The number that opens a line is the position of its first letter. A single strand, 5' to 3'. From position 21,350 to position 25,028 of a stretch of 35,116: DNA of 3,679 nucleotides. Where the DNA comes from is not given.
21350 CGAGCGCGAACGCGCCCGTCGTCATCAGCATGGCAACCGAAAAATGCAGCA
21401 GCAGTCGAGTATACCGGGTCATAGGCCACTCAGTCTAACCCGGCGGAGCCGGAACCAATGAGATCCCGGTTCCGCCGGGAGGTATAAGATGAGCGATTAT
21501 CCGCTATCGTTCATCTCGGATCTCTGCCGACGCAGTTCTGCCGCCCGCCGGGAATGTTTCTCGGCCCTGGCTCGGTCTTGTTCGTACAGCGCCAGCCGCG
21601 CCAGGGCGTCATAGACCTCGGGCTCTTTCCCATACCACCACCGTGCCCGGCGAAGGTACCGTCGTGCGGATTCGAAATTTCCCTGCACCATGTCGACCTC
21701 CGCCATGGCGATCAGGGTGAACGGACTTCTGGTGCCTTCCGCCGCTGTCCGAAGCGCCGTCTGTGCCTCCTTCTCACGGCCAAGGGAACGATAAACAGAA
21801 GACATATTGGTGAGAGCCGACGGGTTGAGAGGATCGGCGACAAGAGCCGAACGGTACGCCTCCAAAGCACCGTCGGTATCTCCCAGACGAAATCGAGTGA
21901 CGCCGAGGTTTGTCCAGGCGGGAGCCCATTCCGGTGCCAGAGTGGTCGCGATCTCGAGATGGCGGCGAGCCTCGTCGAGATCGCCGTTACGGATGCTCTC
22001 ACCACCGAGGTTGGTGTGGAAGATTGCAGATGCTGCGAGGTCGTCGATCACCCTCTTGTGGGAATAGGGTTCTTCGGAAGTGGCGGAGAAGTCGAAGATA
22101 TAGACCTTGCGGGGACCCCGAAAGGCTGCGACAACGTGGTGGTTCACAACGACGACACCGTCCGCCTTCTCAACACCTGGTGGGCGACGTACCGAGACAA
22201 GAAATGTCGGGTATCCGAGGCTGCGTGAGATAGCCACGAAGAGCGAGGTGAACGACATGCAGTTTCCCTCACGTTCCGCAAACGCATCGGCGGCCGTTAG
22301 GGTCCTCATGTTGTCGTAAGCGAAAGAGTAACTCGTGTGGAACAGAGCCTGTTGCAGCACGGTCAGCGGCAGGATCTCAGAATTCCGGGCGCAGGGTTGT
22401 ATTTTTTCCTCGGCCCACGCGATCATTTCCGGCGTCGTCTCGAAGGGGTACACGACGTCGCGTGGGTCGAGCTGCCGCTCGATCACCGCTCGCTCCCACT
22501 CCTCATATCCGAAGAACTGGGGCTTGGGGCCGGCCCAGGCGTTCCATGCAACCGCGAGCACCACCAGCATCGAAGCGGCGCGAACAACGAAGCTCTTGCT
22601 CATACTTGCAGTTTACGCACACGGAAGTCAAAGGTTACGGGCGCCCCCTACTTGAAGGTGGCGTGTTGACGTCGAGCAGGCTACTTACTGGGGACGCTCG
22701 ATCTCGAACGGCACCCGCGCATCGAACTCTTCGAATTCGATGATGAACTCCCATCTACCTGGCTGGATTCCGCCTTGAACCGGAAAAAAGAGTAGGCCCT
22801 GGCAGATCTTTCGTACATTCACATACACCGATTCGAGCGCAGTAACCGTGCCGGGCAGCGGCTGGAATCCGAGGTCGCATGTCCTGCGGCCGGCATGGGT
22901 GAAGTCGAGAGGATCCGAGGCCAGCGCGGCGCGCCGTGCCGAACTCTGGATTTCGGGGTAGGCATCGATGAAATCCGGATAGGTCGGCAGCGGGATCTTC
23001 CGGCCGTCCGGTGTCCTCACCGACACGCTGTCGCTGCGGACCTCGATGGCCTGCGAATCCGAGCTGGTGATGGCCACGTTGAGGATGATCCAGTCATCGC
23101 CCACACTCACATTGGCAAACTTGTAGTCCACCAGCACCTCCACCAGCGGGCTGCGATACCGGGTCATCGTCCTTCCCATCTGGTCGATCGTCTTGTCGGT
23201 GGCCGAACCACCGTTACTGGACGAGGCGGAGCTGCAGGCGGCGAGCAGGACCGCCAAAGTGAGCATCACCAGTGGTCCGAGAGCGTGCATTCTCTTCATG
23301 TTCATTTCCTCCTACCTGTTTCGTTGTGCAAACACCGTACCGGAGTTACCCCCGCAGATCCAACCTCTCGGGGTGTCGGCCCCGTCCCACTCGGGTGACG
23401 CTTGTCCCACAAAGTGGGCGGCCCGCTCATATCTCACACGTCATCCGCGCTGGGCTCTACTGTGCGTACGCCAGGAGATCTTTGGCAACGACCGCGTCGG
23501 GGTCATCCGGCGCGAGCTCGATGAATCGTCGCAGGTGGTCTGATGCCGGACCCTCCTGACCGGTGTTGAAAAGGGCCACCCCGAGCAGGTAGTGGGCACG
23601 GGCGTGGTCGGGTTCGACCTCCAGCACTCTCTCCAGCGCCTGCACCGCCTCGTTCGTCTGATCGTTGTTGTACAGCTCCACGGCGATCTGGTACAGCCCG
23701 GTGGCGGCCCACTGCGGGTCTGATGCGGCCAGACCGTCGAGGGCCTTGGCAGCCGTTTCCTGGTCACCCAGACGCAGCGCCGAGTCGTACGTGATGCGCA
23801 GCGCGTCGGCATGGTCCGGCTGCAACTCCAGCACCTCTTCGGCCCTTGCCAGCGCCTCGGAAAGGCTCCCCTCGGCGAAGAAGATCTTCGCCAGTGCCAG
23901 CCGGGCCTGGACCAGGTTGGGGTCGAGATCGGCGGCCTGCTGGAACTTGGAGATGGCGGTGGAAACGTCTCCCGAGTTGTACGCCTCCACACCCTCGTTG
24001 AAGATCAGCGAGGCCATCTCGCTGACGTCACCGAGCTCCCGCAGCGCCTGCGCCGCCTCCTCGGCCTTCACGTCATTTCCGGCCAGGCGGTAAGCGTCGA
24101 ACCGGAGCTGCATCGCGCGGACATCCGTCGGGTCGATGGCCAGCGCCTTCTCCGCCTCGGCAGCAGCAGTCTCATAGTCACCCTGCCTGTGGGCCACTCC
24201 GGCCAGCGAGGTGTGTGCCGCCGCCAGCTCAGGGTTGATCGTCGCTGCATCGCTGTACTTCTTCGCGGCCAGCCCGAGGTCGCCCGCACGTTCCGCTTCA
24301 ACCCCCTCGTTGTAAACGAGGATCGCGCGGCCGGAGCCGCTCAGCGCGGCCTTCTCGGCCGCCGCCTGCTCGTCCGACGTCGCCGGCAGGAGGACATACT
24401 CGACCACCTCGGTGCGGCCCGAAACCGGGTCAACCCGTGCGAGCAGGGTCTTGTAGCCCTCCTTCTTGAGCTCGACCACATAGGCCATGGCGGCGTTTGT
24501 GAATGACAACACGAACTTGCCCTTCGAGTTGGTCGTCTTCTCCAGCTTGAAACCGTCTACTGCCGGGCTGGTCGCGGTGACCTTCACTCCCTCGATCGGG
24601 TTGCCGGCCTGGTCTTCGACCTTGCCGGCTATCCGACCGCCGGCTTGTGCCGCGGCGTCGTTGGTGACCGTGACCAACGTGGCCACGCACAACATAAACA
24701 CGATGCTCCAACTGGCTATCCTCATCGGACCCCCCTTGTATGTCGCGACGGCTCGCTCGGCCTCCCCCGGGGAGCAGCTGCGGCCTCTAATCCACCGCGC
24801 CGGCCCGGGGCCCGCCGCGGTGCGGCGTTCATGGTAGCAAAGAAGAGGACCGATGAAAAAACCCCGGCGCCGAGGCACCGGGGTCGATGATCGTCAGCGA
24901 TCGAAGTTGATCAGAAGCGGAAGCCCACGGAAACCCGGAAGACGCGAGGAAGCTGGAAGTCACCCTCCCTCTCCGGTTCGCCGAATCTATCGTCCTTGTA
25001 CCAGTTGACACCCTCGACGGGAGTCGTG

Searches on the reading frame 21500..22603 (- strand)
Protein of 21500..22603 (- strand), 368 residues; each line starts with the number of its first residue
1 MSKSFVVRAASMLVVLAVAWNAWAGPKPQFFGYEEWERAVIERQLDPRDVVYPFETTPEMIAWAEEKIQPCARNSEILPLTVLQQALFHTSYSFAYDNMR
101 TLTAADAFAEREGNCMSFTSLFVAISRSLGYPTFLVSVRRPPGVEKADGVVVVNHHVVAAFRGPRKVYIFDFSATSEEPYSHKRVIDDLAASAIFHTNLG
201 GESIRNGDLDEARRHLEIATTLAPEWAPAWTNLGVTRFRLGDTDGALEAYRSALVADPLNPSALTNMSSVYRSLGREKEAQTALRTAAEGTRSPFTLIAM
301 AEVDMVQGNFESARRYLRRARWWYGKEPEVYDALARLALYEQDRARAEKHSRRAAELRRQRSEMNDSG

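Call 98: search_protein_families(library=pfam, proteins=[window:21500-22603:-], max_evalue=0.000001)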
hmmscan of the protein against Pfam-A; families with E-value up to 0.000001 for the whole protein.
window:21500-22603:- (368 aa): 10 families
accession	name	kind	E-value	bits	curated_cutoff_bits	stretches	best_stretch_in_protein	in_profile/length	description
PF07719.23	TPR_2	-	7.6e-20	69.8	27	0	227-259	1-33/34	Tetratricopeptide repeat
PF13181.12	TPR_8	-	1.4e-13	50.2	25.7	0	227-257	1-31/34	Tetratricopeptide repeat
PF13428.12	TPR_14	-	2.4e-12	46.6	23.5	0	229-266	3-40/44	Tetratricopeptide repeat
PF14559.12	TPR_19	-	5.4e-12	46.3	25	0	240-289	4-53/68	Tetratricopeptide repeat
PF13424.12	TPR_12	-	2.5e-10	40.8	30.1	0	204-254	14-72/77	Tetratricopeptide repeat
PF00515.34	TPR_1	-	2.8e-10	40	27.8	0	227-258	1-32/34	Tetratricopeptide repeat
PF07721.20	TPR_4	-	6.8e-09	35.9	27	0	205-217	13-25/26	Tetratricopeptide repeat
PF13432.12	TPR_16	-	2.3e-08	34.8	32.7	1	205-261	9-65/65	Tetratricopeptide repeat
PF13431.12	TPR_17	-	7.6e-08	32.5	24.4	0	249-281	1-33/34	Tetratricopeptide repeat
PF13414.12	TPR_11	-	1e-07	32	26.8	0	238-272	5-39/42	TPR repeat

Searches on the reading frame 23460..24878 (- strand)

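Call 98: search_protein_families(library=pfam, proteins=[window:23460-24878:-], max_evalue=0.000001)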
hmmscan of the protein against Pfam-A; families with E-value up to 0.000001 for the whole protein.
window:23460-24878:- (473 aa): 17 families
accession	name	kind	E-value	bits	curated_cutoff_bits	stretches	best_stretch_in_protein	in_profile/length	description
PF07719.23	TPR_2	-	3.4e-26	89.6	27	0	219-252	1-34/34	Tetratricopeptide repeat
PF13432.12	TPR_16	-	2.9e-25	88.8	32.7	1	396-460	1-65/65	Tetratricopeptide repeat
PF13414.12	TPR_11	-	1.6e-21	76.1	26.8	0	403-440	5-42/42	TPR repeat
PF14559.12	TPR_19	-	8.3e-21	74.5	25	2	406-462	5-61/68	Tetratricopeptide repeat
PF00515.34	TPR_1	-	2.1e-20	72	27.8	0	393-425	2-34/34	Tetratricopeptide repeat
PF13431.12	TPR_17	-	6.7e-18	63.9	24.4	0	415-441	2-28/34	Tetratricopeptide repeat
PF13181.12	TPR_8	-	1.5e-17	62.6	25.7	0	394-425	3-34/34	Tetratricopeptide repeat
PF13428.12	TPR_14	-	1.8e-17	62.5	23.5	0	220-257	2-39/44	Tetratricopeptide repeat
PF13371.12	TPR_9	-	8.2e-15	55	35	1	404-470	7-73/73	Tetratricopeptide repeat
PF24575.1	TPR_Slam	-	1.2e-11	45.4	35.2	0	293-342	51-100/104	Surface lipoprotein assembly modifier, N-terminal TPR repeats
PF13525.12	YfiO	-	6.4e-11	42.8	25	0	289-364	5-83/203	Outer membrane lipoprotein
PF13174.12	TPR_6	-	2.6e-10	40.7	26.3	0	395-424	3-32/33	Tetratricopeptide repeat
PF13620.12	CarboxypepD_reg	-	6e-10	39.8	32.3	1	83-160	2-78/82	Carboxypeptidase regulatory-like domain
PF12895.13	ANAPC3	-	1.9e-09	38.1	27.2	0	404-460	1-56/82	Anaphase-promoting complex, cyclosome, subunit 3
PF23914.1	TPR_CcmH_CycH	-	2e-09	37.9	42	0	301-381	62-145/158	Cytochrome c-type biogenesis protein H TPR domain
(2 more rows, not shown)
